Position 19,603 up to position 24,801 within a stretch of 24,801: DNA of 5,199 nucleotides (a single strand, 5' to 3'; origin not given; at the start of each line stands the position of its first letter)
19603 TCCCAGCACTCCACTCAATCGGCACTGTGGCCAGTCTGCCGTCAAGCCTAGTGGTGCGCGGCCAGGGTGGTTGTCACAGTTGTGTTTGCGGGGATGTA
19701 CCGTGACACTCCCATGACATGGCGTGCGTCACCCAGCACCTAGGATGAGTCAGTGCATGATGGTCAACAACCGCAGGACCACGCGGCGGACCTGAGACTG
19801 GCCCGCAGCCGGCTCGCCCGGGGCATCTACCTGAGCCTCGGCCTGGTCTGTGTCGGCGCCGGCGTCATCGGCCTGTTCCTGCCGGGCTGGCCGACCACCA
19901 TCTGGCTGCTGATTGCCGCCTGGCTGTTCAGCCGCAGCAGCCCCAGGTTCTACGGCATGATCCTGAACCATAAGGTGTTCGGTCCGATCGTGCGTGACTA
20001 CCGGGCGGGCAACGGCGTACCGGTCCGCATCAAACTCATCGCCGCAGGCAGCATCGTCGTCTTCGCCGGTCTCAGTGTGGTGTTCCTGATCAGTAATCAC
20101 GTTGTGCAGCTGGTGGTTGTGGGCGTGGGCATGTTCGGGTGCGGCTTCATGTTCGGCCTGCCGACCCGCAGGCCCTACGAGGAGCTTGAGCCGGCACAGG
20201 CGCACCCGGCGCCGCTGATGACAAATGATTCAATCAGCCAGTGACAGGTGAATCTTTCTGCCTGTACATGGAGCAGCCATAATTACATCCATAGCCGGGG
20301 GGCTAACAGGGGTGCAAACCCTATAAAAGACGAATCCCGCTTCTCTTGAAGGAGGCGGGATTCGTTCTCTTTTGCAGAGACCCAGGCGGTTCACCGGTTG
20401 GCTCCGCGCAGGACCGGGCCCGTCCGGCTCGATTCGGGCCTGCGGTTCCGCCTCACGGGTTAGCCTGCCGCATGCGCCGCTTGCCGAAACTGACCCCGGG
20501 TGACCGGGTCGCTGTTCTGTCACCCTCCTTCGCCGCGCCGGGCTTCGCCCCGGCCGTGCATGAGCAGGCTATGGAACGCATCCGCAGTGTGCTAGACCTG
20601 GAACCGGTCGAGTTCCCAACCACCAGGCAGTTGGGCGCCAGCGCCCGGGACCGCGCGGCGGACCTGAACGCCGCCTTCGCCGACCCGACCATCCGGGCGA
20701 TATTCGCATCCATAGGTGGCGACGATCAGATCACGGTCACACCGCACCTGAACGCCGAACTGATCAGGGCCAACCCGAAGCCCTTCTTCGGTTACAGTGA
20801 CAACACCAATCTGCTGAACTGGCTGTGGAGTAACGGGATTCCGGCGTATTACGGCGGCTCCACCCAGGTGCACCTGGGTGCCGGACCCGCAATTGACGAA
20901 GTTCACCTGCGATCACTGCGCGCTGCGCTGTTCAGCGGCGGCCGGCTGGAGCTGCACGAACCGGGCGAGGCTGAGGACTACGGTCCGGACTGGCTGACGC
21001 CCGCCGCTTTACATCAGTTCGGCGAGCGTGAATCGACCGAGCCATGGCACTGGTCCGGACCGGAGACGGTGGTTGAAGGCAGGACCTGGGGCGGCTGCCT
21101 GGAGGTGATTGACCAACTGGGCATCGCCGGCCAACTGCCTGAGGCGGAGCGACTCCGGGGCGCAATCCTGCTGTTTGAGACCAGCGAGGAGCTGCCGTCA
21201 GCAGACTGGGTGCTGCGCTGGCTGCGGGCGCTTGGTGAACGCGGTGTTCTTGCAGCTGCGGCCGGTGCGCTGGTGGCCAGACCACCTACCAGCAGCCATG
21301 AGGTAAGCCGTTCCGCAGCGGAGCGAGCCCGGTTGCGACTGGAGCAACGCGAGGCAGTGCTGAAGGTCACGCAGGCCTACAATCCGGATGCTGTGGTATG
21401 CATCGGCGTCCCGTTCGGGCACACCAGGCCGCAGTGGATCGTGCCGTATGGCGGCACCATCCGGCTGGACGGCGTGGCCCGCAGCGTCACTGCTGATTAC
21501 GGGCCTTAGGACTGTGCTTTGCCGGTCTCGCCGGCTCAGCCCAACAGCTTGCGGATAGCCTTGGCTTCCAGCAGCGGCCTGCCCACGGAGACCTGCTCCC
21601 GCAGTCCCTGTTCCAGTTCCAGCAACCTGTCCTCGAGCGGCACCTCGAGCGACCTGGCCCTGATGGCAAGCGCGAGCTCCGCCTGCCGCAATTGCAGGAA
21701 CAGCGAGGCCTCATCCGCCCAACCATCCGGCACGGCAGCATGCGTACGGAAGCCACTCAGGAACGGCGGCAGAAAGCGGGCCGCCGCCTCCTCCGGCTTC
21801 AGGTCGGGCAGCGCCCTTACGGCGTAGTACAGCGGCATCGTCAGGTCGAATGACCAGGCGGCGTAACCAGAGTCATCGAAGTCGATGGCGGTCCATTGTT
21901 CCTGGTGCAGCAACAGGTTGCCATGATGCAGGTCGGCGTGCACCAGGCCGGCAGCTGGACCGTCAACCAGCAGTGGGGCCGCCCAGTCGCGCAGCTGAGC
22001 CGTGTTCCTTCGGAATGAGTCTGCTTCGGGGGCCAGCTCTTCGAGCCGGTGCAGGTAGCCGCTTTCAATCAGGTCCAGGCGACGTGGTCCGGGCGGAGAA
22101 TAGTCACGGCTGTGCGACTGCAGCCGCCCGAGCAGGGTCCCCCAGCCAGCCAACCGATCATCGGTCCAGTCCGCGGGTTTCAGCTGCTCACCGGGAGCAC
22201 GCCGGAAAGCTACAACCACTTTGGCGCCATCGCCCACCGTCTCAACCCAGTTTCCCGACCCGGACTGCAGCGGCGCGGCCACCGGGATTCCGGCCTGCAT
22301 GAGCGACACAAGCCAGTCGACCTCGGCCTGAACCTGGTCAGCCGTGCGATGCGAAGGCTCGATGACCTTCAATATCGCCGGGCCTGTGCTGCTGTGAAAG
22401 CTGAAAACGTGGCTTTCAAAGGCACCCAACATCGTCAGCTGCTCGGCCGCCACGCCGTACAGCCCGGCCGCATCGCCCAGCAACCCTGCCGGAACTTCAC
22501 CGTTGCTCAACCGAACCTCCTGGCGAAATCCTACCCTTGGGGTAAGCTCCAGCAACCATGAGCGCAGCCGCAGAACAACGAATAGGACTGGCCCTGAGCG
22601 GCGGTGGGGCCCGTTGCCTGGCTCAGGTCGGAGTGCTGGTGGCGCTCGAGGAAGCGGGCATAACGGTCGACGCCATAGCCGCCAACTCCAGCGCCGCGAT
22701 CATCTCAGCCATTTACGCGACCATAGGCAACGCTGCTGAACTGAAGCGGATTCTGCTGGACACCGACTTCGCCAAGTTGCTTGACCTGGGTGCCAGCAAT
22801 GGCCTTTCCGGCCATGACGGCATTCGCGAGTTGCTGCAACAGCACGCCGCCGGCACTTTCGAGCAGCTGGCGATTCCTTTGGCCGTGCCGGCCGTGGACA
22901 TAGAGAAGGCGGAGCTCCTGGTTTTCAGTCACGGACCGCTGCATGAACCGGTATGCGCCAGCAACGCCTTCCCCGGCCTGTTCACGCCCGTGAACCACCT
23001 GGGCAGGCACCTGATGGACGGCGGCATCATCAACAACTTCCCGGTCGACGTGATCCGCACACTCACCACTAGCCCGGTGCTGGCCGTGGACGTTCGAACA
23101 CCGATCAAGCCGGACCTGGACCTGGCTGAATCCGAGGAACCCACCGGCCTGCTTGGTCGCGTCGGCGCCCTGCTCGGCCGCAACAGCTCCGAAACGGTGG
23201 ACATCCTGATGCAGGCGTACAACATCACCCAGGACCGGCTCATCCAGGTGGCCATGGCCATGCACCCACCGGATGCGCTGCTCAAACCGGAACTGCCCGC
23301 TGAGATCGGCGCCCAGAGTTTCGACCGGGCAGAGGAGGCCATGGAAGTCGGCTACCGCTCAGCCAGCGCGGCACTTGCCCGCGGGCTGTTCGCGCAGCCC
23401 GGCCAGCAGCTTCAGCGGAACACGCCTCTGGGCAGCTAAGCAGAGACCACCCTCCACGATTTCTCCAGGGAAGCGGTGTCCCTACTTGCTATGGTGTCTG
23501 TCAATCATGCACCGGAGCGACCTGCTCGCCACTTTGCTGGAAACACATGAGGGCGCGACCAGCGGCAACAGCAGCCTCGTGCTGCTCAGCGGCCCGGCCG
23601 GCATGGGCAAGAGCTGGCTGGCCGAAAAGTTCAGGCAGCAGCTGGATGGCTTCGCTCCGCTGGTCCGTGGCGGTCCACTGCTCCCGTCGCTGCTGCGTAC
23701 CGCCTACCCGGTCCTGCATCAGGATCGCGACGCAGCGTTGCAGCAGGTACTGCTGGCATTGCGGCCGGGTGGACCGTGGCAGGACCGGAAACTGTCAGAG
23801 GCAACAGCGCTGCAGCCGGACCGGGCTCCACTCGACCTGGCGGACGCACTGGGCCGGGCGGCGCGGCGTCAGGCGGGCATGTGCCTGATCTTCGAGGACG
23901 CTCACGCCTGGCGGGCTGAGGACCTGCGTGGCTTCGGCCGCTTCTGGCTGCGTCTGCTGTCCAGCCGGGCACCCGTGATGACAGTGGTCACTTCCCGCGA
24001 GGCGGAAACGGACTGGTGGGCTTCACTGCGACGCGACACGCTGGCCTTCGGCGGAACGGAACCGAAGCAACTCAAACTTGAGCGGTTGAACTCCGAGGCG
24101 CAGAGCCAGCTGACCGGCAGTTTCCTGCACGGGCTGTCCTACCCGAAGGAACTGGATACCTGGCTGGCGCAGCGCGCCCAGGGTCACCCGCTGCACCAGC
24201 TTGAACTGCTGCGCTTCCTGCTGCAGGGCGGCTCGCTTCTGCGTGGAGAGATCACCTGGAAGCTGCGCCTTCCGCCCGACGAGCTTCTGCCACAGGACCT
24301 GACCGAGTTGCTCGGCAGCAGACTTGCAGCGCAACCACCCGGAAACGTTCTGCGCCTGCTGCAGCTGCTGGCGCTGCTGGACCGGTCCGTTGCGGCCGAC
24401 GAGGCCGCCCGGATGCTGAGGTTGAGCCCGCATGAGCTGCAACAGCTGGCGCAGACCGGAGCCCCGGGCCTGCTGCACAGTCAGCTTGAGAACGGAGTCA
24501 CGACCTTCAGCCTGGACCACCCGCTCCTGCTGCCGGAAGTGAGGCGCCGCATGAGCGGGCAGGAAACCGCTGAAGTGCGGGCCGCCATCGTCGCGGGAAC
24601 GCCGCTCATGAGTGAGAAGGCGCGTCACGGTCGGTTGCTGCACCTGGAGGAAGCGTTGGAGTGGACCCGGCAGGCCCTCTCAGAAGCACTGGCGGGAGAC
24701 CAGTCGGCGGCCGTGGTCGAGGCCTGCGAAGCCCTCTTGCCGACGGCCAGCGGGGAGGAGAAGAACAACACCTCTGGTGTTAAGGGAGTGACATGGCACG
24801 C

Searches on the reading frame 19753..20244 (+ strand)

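Call 21: search_protein_families(library=pfam, proteins=[window:19753-20244:+])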
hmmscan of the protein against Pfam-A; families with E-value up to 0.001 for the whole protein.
window:19753-20244:+ (163 aa): 1 family
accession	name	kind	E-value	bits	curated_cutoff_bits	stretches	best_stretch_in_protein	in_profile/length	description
PF04304.18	DUF454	-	5.8e-31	107.3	35.1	1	23-138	1-115/115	Protein of unknown function (DUF454)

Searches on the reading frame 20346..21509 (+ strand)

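Call 21: search_protein_families(library=pfam, proteins=[window:20346-21509:+])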
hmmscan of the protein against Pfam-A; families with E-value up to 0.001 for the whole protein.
window:20346-21509:+ (387 aa): 2 families
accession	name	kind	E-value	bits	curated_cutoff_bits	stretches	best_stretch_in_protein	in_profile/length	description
PF02016.21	Peptidase_S66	-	4.9e-27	94.9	25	1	55-170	1-121/121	LD-carboxypeptidase N-terminal domain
PF17676.7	Peptidase_S66C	-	5.6e-18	66.1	23.7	1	244-374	1-120/120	LD-carboxypeptidase C-terminal domain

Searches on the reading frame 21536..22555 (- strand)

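Call 21: search_protein_families(library=pfam, proteins=[window:21536-22555:-])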
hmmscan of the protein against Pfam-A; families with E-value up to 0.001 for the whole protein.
window:21536-22555:- (339 aa): 1 family
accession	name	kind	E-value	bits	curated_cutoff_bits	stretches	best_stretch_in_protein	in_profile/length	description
PF01636.29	APH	-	1.4e-23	84.3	23.2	1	46-250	9-219/239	Phosphotransferase enzyme family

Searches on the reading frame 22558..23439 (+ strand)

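Call 21: search_protein_families(library=pfam, proteins=[window:22558-23439:+])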
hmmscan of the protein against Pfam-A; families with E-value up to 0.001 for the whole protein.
window:22558-23439:+ (293 aa): 1 family
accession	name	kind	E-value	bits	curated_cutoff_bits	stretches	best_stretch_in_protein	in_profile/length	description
PF01734.28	Patatin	-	6.7e-23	82.3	27.7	1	11-165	1-189/191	Patatin-like phospholipase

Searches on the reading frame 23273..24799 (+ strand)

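Call 21: search_protein_families(library=pfam, proteins=[window:23273-24799:+])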
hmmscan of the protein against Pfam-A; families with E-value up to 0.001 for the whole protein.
window:23273-24799:+ (509 aa): 2 families
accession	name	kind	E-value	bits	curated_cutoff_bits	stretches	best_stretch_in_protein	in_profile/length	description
PF13191.12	AAA_16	-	3.7e-12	47.5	32.6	1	80-237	4-166/167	AAA ATPase domain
PF13401.12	AAA_22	-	0.00028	21.7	27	0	100-221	5-104/130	AAA domain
